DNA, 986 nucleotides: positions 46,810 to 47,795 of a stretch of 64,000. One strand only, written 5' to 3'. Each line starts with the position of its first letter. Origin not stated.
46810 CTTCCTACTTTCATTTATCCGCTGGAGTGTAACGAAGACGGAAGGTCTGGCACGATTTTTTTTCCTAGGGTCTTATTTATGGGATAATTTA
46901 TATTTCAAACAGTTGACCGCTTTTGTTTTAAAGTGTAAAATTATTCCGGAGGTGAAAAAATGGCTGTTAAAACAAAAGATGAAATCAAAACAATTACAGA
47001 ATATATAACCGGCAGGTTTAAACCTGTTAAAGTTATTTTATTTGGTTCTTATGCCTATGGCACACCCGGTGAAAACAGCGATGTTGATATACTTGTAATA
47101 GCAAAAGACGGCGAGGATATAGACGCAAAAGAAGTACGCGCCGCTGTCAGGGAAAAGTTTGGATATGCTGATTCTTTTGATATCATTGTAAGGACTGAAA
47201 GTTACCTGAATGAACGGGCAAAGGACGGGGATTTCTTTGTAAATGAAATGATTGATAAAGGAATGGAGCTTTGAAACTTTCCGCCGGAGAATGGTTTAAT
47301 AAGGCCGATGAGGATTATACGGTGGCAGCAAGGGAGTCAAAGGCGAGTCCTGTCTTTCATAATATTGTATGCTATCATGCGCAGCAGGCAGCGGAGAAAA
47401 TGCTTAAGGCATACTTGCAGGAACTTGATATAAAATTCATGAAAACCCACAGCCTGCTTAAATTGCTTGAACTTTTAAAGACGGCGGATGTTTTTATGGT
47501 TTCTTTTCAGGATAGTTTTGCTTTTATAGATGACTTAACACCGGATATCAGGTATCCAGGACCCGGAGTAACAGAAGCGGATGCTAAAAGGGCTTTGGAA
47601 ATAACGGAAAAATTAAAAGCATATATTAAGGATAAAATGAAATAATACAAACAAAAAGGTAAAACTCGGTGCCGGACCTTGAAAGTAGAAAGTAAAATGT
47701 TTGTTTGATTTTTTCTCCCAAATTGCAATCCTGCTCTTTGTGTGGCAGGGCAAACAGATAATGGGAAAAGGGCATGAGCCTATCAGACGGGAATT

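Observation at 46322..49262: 2.9-kb accessory segment bracketed by inverted 26-bp hairpin repeats and by 21-bp direct repeats. It carries MNT-HEPN plus an EEP nuclease and a PD-(D/E)xK-like gene, a candidate defence or addiction cassette.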

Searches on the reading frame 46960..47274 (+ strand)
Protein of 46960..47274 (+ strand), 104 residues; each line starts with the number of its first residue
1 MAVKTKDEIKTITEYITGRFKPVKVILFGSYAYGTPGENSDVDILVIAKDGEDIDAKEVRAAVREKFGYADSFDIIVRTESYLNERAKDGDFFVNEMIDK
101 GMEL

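Call 9: search_protein_families(library=pfam, proteins=[window:46960-47274:+], max_evalue=0.1)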
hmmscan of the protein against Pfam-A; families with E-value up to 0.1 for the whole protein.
window:46960-47274:+ (104 aa): 5 families
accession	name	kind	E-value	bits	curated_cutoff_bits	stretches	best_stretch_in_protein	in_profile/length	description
PF01909.29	NTP_transf_2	-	2.3e-11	44.3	21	1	11-66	3-62/93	Nucleotidyltransferase domain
PF18765.7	Polbeta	-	9.5e-10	39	26.9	1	10-57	1-48/93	Polymerase beta, Nucleotidyltransferase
PF22600.2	MTPAP-like_central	-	0.0004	20.9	27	1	9-57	26-73/139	Poly(A) RNA polymerase, mitochondrial-like, central palm domain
PF14091.12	DUF4269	-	0.016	16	28.9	1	16-75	8-62/151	Domain of unknown function (DUF4269)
PF14792.12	DNA_pol_B_palm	-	0.095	13.4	25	0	18-55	20-56/113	DNA polymerase beta palm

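Call 10: search_protein_families(library=padloc, proteins=[window:46960-47274:+], max_evalue=0.1)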
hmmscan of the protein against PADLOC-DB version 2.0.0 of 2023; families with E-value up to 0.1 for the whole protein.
window:46960-47274:+ (104 aa): 14 families
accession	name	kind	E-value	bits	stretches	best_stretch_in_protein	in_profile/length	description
PDLC04903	PDC-S09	-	3.5e-08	31.7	1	23-61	27-64/108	-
PDLC04906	PDC-S09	-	8.4e-08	30.5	1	8-52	10-54/98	-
PDLC04907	PDC-S09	-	1e-07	30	1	4-52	9-57/114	-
PDLC04904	PDC-S09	-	1.7e-06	26.2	1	11-52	14-55/104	-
PDLC04902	PDC-S09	-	2e-06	26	1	14-65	13-66/97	-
PDLC04368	PDC-M05A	-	3.7e-06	24.9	1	26-100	111-183/201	-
PDLC04369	PDC-M05A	-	1.5e-05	22.7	1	25-100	106-179/201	-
PDLC04905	PDC-S09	-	0.00046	18.5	1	7-55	7-54/101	-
PDLC00823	Cyclase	-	0.0011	16.7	1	10-63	31-88/285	oligonucleotide-cyclase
PDLC00809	Cyclase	-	0.003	15.2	1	6-53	26-74/295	oligonucleotide-cyclase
PDLC00801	Cyclase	-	0.0042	14.3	1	21-71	44-93/295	oligonucleotide-cyclase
PDLC00769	Cyclase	-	0.012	13.1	1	6-53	25-78/261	oligonucleotide-cyclase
PDLC00788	Cyclase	-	0.019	12.5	1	19-67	39-88/297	oligonucleotide-cyclase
PDLC00776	Cyclase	-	0.028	11.8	1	9-65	30-87/287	oligonucleotide-cyclase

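Call 11: search_protein_families(library=ncbifam, proteins=[window:46960-47274:+], max_evalue=0.1)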
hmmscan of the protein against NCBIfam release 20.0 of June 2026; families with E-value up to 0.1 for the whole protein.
window:46960-47274:+ (104 aa): 4 families
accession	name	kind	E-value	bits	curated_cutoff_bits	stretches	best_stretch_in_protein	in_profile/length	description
NF047752.1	MntA_antitoxin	equivalog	5.8e-07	29.4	60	1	21-67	6-53/106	type VII toxin-antitoxin system MntA family adenylyltransferase antitoxin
NF051895.1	anti_phage_HalB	equivalog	1e-05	25.3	190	1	26-97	3-62/211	anti-phage Hailong system nucleotidyltransferase HalB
NF012212.1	ANT_9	subfamily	0.0027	17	340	1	23-50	22-49/249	aminoglycoside nucleotidyltransferase ANT(9)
NF041117.1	CBASS_cyclase_b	equivalog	0.0066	16.1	200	1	4-62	17-80/275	CBASS oligonucleotide cyclase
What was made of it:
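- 46960..47274 (+): Minimal nucleotidyltransferase, MNT (module 2). NTP_transf_2, E 2.3e-11 (call 9); G29-S30...D41-V-D43 read directly from the sequence; MntA NCBIfam 29.4 bits, below the cutoff of 60 (call 11)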

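Call 77: search_protein_families(library=phrogs, proteins=[window:46960-47274:+], max_evalue=0.01)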
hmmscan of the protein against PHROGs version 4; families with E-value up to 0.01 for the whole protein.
window:46960-47274:+ (104 aa): 2 families
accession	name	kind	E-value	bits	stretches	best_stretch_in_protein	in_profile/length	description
phrog_388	-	DNA, RNA and nucleotide metabolism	0.00067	19.8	1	21-48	37-64/351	nucleotidyltransferase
phrog_18746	-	unknown function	0.0048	17.3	1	23-73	47-100/299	-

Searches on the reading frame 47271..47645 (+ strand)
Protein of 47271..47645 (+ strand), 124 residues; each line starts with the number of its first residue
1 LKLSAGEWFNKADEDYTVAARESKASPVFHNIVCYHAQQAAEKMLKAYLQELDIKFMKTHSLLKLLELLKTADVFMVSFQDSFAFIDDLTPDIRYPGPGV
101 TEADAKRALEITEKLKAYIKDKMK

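Call 9: search_protein_families(library=pfam, proteins=[window:47271-47645:+], max_evalue=0.1)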
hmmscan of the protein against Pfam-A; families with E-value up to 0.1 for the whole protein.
window:47271-47645:+ (124 aa): 2 families
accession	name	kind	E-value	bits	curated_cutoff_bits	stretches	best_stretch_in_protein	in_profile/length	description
PF05168.19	HEPN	-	1e-22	81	22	1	7-120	3-115/117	HEPN domain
PF17880.6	Yos9_DD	-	0.087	13.5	30.5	0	30-89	29-88/128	Yos9 dimerzation domain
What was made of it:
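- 47271..47645 (+): HEPN protein of the HEPN-T (PF05168) type (module 2). PF05168, E 1e-22 (call 9); no His 4-6 residues after R104 (read from the sequence)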

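Call 10: search_protein_families(library=padloc, proteins=[window:47271-47645:+], max_evalue=0.1)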
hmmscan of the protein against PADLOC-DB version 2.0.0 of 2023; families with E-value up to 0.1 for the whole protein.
window:47271-47645:+ (124 aa): 0 families

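Call 11: search_protein_families(library=ncbifam, proteins=[window:47271-47645:+], max_evalue=0.1)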
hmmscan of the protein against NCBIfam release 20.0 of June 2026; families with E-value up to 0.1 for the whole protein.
window:47271-47645:+ (124 aa): 0 families

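Call 77: search_protein_families(library=phrogs, proteins=[window:47271-47645:+], max_evalue=0.01)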
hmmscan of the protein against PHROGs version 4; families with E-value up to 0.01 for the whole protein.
window:47271-47645:+ (124 aa): 0 families

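Call 81: find_encoding_contigs(protein=window:47271-47645:+, flank=6000, max_places=10)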
Protein window:47271-47645:+ (124 aa): 15 contigs read that carry it; 8 places shown.
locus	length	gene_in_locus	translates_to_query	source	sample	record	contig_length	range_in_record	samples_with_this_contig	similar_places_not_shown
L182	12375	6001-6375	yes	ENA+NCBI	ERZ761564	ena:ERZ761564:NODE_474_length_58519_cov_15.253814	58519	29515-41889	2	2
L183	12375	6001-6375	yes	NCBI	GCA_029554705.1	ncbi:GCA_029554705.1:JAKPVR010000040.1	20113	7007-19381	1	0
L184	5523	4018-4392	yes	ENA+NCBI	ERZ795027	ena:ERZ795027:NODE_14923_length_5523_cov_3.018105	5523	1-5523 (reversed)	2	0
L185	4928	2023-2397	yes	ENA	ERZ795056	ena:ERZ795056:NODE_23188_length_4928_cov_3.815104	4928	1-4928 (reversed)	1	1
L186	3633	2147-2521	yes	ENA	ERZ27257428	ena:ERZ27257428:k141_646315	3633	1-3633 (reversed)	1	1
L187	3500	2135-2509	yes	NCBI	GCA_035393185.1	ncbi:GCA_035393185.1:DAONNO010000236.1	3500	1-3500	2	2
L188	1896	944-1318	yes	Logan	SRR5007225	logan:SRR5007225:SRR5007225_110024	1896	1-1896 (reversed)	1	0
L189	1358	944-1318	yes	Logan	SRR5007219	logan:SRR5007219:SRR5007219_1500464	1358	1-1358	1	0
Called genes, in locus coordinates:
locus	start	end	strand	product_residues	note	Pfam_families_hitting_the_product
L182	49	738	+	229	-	PF14329:DUF4386 (weak)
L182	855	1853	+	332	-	PF03781:FGE-sulfatase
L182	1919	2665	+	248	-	PF01135:PCMT (weak), PF13489:Methyltransf_23 (weak), PF02353:CMAS (weak), PF13847:Methyltransf_31, PF08241:Methyltransf_11 (weak), PF13649:Methyltransf_25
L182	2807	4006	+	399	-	PF00155:Aminotran_1_2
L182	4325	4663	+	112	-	PF05973:Gp49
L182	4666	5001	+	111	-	-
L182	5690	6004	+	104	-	PF01909:NTP_transf_2, PF18765:Polbeta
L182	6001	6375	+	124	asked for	PF05168:HEPN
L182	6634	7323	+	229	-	-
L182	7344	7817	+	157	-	-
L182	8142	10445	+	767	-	PF03030:H_PPase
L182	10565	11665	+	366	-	PF01926:MMR_HSR1, PF02421:FeoB_N (weak), PF06071:YchF-GTPase_C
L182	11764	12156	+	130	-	-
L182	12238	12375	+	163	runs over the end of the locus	-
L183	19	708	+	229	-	PF14329:DUF4386 (weak)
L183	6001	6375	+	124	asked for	PF05168:HEPN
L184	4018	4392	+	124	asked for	PF05168:HEPN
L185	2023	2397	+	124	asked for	PF05168:HEPN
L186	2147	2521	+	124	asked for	PF05168:HEPN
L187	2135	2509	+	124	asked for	PF05168:HEPN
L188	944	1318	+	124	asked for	PF05168:HEPN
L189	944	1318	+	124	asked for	PF05168:HEPN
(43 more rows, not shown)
